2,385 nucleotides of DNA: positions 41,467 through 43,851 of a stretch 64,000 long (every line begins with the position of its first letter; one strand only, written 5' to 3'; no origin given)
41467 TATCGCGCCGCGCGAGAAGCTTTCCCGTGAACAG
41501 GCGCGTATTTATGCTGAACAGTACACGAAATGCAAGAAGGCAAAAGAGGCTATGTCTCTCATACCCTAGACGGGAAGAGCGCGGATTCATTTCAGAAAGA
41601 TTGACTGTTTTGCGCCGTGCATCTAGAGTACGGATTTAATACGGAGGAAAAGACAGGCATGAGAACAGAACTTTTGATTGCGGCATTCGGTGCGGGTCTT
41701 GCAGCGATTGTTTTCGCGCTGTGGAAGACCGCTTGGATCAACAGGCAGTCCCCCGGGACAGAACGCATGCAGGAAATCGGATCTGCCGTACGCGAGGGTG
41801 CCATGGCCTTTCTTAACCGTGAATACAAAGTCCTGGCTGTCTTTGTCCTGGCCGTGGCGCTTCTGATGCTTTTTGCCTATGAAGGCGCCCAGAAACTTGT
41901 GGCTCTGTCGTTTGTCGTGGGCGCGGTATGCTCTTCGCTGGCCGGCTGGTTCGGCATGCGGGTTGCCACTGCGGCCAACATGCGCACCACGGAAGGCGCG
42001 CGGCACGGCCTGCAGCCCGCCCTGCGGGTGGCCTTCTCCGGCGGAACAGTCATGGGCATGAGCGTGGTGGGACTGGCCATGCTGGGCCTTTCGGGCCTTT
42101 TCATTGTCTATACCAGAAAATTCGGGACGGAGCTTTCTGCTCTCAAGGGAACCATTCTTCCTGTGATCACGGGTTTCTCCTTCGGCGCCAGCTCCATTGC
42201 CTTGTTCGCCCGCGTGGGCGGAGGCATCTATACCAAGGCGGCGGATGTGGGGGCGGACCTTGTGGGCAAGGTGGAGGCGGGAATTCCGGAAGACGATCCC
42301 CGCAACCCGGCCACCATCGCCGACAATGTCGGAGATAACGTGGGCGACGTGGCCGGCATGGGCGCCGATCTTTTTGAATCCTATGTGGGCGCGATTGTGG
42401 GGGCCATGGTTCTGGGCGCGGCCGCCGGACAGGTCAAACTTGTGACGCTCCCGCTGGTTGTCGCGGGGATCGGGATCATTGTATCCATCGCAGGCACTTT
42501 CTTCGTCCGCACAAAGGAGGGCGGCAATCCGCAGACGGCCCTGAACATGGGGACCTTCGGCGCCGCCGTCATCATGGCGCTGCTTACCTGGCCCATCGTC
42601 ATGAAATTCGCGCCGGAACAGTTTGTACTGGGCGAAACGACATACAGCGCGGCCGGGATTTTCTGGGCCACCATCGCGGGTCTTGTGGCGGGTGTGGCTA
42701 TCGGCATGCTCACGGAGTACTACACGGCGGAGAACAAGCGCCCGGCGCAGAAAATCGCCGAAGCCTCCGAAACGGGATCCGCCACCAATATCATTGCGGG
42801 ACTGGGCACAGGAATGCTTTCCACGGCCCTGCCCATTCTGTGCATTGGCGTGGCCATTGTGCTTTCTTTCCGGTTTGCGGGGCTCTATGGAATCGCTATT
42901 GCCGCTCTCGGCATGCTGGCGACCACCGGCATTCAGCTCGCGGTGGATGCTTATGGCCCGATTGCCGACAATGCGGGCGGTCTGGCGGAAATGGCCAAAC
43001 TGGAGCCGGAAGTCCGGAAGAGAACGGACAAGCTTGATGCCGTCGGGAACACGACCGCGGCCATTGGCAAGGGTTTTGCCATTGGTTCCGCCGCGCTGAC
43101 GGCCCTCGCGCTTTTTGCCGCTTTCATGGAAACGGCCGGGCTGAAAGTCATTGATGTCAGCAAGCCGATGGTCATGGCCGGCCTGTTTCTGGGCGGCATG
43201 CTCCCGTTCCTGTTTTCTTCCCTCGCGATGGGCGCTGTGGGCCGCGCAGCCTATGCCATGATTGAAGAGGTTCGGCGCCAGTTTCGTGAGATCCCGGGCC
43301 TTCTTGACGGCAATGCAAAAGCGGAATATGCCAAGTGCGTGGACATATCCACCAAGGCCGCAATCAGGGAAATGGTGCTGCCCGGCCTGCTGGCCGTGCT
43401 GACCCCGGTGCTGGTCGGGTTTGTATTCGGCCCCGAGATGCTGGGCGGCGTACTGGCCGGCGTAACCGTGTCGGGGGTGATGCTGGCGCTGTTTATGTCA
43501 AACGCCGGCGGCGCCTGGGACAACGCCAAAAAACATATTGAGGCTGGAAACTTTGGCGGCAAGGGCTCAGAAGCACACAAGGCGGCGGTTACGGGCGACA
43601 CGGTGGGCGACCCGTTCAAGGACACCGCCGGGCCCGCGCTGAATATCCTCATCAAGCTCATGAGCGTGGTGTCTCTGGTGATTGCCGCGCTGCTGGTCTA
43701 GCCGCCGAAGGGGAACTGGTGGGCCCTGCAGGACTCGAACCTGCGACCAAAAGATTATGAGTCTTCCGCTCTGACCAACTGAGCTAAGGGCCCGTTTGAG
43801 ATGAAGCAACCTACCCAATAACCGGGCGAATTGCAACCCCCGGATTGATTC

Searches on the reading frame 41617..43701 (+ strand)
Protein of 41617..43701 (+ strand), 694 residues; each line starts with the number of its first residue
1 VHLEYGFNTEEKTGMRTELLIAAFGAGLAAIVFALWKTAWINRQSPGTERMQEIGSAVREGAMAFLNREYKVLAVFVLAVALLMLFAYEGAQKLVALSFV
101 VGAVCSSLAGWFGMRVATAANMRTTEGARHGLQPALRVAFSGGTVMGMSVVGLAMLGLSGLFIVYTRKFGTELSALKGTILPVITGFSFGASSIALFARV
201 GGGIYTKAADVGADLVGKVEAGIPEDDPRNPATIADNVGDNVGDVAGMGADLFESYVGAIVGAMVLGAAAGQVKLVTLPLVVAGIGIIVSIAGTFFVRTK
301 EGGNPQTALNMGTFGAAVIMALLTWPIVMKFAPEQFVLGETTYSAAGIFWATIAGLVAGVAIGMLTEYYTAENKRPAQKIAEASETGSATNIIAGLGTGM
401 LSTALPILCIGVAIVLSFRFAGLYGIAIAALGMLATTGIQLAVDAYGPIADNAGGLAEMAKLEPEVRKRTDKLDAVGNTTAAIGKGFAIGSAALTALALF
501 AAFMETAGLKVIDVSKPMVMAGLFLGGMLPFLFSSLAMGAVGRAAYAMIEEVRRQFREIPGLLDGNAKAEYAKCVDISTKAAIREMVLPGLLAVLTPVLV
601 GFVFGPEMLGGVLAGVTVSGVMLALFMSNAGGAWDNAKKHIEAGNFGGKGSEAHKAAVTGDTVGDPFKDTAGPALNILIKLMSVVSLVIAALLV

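Call 66: search_protein_families(library=pfam, proteins=[window:41617-43701:+], max_evalue=0.00001)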
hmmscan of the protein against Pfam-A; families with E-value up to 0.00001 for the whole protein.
window:41617-43701:+ (694 aa): 1 family
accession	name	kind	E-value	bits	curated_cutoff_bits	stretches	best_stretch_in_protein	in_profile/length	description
PF03030.21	H_PPase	-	2.6e-284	945.3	29.7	1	29-689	2-645/645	Inorganic H+ pyrophosphatase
